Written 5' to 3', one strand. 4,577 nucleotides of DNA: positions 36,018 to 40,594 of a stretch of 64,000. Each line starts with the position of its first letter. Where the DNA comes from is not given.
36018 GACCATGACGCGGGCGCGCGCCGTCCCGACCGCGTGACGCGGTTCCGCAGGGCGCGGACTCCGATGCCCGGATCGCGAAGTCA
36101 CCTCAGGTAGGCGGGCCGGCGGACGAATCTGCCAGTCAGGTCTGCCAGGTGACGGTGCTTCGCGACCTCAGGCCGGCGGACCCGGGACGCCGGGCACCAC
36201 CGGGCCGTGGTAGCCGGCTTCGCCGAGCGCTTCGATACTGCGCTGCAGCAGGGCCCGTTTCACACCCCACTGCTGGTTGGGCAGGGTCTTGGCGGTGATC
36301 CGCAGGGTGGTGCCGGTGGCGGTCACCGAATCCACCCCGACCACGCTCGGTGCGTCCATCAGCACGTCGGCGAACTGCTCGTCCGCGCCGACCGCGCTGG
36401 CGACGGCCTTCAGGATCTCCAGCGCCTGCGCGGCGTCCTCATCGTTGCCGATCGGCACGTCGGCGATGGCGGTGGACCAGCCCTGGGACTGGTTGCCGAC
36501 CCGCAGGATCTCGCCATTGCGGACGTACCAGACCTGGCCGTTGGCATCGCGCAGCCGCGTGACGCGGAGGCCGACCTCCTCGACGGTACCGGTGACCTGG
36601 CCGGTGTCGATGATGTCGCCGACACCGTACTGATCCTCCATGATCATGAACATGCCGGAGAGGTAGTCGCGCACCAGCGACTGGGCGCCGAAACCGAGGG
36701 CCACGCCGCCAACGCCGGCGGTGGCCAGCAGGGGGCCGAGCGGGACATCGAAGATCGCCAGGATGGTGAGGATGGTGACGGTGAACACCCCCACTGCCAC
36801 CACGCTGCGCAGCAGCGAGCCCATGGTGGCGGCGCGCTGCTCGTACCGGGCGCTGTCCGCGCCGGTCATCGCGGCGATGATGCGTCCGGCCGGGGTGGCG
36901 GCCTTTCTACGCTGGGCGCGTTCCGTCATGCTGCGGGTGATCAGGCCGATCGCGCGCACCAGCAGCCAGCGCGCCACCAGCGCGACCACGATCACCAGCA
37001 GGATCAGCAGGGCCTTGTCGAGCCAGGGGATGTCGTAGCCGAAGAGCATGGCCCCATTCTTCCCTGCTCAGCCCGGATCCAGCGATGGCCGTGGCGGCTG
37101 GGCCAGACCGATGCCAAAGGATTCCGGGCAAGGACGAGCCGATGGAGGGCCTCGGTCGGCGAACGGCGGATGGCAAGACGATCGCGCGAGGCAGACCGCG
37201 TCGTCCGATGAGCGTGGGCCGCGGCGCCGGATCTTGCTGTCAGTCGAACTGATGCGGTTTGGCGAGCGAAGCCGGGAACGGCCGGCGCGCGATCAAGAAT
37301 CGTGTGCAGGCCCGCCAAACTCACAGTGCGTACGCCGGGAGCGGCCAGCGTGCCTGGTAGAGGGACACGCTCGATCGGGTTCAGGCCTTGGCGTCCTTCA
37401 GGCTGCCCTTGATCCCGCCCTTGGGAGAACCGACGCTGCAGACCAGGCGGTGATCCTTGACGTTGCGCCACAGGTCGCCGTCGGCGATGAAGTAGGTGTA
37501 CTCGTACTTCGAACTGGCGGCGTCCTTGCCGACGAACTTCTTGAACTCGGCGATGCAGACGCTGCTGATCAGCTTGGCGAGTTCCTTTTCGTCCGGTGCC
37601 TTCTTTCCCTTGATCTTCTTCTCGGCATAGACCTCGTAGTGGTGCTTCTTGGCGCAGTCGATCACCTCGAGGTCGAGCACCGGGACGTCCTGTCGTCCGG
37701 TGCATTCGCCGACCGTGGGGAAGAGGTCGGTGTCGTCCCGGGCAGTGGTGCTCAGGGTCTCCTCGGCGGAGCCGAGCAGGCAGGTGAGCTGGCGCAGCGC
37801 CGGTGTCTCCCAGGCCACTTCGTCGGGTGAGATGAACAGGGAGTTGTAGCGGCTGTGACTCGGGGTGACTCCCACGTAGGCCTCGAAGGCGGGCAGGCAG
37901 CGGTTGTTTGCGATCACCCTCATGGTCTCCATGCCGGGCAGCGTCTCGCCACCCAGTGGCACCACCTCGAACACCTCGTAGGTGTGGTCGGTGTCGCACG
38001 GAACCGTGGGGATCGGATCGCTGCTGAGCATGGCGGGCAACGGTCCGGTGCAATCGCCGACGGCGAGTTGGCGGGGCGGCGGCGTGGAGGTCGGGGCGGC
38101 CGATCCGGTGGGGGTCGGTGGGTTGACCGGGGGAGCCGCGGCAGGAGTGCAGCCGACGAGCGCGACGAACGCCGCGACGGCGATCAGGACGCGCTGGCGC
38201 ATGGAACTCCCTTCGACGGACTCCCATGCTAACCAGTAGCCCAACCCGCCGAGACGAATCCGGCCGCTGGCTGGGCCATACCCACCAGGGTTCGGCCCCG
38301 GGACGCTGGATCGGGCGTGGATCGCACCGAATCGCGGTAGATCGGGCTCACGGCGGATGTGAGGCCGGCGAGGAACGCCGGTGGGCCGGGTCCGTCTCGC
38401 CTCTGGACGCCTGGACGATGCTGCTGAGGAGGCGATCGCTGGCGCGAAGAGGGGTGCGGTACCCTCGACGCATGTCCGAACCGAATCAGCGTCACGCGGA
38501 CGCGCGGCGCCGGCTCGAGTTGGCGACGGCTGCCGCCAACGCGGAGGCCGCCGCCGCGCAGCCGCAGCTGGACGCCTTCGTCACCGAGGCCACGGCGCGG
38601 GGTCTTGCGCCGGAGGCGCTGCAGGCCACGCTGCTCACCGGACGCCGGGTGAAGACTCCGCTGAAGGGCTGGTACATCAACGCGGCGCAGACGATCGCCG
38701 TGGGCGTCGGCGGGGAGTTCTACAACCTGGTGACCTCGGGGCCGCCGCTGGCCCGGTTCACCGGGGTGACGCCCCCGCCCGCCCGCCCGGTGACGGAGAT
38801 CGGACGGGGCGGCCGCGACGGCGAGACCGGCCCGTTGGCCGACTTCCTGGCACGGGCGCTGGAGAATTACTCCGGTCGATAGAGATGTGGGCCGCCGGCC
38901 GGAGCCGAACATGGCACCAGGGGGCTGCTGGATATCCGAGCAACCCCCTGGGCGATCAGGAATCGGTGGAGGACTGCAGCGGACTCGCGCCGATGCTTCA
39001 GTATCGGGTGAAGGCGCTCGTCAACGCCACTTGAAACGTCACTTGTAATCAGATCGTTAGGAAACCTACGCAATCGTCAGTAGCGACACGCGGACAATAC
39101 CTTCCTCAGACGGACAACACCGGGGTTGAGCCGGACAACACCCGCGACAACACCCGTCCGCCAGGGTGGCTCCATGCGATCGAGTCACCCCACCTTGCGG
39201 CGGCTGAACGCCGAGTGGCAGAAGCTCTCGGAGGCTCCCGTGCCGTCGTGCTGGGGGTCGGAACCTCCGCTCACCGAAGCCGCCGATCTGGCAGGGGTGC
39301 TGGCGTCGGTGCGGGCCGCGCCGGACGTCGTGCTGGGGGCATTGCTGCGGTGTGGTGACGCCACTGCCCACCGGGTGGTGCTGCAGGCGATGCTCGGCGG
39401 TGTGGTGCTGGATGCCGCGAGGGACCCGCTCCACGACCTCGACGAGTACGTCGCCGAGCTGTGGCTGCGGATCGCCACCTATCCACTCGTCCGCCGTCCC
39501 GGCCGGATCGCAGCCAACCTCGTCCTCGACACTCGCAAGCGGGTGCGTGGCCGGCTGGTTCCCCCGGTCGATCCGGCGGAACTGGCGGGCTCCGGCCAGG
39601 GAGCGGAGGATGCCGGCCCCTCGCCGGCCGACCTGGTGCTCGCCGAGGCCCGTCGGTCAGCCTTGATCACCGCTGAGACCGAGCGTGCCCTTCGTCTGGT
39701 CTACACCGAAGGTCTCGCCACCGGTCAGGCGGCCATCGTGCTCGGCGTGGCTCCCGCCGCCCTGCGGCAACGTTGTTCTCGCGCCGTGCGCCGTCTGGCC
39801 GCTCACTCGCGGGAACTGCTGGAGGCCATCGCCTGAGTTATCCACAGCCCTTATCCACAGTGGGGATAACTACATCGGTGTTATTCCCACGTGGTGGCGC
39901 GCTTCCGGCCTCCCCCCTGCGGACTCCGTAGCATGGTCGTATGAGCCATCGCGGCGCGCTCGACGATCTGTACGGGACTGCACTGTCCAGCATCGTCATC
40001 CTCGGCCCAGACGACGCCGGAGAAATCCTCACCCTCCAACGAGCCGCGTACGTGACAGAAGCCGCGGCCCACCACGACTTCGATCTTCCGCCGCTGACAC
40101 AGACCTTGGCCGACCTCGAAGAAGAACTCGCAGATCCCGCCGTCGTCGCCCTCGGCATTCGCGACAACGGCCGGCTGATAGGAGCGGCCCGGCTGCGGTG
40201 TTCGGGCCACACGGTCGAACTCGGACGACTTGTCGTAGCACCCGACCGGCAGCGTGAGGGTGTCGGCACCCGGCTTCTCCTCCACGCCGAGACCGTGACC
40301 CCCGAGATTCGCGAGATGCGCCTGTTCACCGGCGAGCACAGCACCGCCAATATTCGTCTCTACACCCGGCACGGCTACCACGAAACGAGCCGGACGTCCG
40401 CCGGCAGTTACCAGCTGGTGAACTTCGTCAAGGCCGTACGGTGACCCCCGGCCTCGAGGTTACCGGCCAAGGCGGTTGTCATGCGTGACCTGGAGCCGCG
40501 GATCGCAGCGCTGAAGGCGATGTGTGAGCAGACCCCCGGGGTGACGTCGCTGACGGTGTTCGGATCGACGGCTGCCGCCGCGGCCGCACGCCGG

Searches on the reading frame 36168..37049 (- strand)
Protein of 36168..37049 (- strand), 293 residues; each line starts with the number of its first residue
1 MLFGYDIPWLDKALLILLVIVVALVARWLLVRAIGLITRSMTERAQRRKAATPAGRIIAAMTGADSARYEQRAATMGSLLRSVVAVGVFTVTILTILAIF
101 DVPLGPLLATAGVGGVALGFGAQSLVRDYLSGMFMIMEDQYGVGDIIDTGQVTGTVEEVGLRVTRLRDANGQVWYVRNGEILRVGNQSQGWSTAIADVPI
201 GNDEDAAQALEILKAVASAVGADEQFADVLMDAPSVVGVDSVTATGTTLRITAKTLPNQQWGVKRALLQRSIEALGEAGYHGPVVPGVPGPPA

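Call 62: search_protein_families(library=pfam, proteins=[window:36168-37049:-], max_evalue=0.001)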
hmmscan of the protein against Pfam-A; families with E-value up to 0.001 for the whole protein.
window:36168-37049:- (293 aa): 3 families
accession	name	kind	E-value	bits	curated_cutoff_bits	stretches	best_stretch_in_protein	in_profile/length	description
PF00924.24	MS_channel_2nd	-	4.4e-15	56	20.2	1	125-188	2-67/68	Mechanosensitive ion channel, beta-domain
PF21088.3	MS_channel_1st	-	1.4e-06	28.6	23.1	1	83-123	2-42/42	Mechanosensitive ion channel, transmembrane helices 2/3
PF21082.3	MS_channel_3rd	-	1.6e-05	25.7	21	1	198-279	5-85/88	Mechanosensitive ion channel MscS, C-terminal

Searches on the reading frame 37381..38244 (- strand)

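Call 62: search_protein_families(library=pfam, proteins=[window:37381-38244:-], max_evalue=0.001)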
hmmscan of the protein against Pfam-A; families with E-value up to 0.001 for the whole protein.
window:37381-38244:- (287 aa): 1 family
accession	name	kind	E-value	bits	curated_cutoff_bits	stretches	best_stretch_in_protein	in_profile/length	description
PF13845.11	Septum_form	-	4.3e-21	75.9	25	2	64-251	3-210/227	Septum formation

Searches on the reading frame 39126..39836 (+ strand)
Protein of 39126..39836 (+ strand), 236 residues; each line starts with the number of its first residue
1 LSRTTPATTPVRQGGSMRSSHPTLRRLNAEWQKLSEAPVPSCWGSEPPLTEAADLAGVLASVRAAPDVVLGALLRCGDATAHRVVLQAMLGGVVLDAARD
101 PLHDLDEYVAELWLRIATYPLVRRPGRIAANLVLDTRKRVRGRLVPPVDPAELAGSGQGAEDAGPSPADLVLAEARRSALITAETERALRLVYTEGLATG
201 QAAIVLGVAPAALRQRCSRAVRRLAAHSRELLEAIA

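Call 62: search_protein_families(library=pfam, proteins=[window:39126-39836:+], max_evalue=0.001)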
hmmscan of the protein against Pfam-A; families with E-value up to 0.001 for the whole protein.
window:39126-39836:+ (236 aa): 1 family
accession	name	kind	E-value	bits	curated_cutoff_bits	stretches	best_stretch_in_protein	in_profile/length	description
PF08281.18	Sigma70_r4_2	-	0.00065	19.7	25.7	0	184-224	14-54/54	Sigma-70, region 4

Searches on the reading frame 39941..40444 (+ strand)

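Call 62: search_protein_families(library=pfam, proteins=[window:39941-40444:+], max_evalue=0.001)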
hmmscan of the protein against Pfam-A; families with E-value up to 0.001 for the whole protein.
window:39941-40444:+ (167 aa): 5 families
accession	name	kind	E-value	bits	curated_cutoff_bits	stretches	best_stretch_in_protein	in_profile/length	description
PF00583.31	Acetyltransf_1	-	5.6e-13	49.6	20.7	1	55-146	20-116/116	Acetyltransferase (GNAT) family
PF13508.13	Acetyltransf_7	-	7.4e-12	45.9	27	1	73-148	8-84/84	Acetyltransferase (GNAT) domain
PF13673.13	Acetyltransf_10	-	1e-09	38.9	23.6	1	57-152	20-113/128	Acetyltransferase (GNAT) domain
PF12568.14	PanZ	-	5.8e-07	29.5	22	1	73-142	43-112/128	Acetyltransferase (GNAT) domain, PanZ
PF08445.16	FR47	-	0.00073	19.9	22.1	0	71-150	2-81/86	FR47-like protein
